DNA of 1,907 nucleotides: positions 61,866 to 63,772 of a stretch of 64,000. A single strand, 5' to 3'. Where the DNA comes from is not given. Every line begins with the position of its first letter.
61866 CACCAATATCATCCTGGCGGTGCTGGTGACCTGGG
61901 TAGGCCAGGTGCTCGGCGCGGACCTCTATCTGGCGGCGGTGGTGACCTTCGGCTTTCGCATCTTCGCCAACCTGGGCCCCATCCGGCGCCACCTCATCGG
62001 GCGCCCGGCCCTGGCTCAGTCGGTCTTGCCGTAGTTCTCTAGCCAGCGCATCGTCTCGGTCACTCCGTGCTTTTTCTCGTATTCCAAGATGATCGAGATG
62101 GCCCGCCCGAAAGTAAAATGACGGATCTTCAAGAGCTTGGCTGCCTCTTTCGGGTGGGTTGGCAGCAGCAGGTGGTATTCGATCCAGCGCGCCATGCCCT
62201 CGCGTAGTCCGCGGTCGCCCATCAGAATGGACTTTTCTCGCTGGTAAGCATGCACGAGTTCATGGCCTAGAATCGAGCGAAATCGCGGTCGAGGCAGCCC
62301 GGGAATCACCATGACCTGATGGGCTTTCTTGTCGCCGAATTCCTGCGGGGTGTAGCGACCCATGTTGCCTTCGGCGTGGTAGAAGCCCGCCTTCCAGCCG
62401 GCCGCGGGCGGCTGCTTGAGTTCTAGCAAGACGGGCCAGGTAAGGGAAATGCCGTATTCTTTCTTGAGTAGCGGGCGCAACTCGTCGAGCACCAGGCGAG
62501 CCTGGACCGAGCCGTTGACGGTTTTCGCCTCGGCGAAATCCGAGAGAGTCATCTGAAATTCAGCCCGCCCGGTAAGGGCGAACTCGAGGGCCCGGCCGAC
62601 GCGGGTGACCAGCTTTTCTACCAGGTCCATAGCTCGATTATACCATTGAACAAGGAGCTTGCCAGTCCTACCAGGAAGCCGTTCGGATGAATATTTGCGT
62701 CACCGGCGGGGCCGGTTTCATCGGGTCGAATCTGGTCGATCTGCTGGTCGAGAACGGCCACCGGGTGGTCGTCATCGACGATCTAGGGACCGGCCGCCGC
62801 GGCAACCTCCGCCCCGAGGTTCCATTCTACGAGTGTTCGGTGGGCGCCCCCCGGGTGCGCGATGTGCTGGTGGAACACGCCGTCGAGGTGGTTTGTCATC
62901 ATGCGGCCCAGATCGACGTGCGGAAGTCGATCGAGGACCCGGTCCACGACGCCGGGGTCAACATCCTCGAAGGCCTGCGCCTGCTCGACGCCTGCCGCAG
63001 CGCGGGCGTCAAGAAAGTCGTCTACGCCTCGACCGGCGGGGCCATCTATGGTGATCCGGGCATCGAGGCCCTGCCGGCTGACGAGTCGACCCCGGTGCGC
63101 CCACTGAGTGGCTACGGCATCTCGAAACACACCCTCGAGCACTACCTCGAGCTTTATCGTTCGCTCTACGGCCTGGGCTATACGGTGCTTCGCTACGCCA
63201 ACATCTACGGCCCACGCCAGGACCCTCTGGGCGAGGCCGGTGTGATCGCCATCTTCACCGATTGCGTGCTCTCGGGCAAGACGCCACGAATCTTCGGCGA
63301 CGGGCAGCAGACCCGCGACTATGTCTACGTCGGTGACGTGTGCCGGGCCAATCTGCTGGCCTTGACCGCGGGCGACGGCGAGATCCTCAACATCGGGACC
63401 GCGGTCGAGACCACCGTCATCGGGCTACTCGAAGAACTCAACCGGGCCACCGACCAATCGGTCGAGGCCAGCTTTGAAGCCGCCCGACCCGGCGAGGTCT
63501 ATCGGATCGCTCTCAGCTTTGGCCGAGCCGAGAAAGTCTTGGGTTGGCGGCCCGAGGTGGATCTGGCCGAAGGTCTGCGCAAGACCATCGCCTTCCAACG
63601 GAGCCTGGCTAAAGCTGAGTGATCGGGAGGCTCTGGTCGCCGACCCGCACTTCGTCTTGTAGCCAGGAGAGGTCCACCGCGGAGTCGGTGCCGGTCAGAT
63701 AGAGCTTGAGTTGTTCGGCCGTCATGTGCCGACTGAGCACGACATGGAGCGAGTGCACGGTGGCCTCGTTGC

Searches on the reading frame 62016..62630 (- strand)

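Call 17: search_protein_families(library=pfam, proteins=[window:62016-62630:-], max_evalue=0.01)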
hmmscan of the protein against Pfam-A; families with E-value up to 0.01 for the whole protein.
window:62016-62630:- (204 aa): 1 family
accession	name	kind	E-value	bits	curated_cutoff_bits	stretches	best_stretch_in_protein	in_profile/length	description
PF12315.14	DA1-like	-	0.00012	22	25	1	102-147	78-123/213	Protein DA1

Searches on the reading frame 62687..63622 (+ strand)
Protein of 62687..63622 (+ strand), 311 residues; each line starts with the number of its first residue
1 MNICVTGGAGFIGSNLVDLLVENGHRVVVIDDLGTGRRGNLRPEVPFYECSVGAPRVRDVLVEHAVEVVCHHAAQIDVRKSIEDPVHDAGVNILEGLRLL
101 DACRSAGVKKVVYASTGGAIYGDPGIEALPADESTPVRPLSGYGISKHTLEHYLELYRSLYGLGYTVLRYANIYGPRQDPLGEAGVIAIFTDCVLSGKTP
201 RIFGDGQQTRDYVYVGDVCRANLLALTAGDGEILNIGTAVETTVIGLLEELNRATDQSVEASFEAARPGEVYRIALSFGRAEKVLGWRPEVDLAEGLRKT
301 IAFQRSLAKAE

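Call 17: search_protein_families(library=pfam, proteins=[window:62687-63622:+], max_evalue=0.01)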
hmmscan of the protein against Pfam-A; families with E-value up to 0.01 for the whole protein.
window:62687-63622:+ (311 aa): 8 families
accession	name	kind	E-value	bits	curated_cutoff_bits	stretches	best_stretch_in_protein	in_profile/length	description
PF01370.27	Epimerase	-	8e-60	202.7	20.9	1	3-237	1-240/240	NAD dependent epimerase/dehydratase family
PF16363.11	GDP_Man_Dehyd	-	5.1e-49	168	27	1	5-300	2-332/332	GDP-mannose 4,6 dehydratase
PF01073.25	3Beta_HSD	-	3.8e-18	65.9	22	1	5-227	2-230/280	3-beta hydroxysteroid dehydrogenase/isomerase family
PF04321.23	RmlD_sub_bind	-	7.5e-12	45.3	27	1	1-177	1-155/287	RmlD substrate binding domain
PF02719.21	Polysacc_synt_2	-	5e-11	42.8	20.2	1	3-120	1-132/293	Polysaccharide biosynthesis protein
PF07993.18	NAD_binding_4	-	4.4e-09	36.3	20.1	1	64-220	87-256/258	Male sterility protein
PF13460.12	NAD_binding_10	-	1.8e-05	25.1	27.2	1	7-173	1-146/184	NAD(P)H-binding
PF05368.20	NmrA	-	0.0001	22.5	27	1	3-117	5-108/298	NmrA-like family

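Call 91: find_encoding_contigs(protein=window:62687-63622:+, flank=10000, max_places=4)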
Protein window:62687-63622:+ (311 aa): 2 contigs read that carry it; 1 place shown.
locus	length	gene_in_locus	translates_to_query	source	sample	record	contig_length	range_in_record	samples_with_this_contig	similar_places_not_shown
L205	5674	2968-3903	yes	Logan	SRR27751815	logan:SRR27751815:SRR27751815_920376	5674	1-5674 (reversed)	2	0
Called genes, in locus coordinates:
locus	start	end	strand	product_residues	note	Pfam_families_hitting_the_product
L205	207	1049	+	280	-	PF08478:POTRA_1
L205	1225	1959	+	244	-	PF05949:DUF881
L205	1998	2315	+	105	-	PF06947:DUF1290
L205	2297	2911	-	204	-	-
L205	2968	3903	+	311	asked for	PF01073:3Beta_HSD, PF01370:Epimerase, PF02719:Polysacc_synt_2 (weak), PF04321:RmlD_sub_bind, PF13460:NAD_binding_10 (faint), PF16363:GDP_Man_Dehyd, PF07993:NAD_binding_4 (weak)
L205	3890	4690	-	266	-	-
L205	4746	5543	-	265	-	-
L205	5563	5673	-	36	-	?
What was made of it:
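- Tried and rejected: The epimerase returned only the same short contig (call 91).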
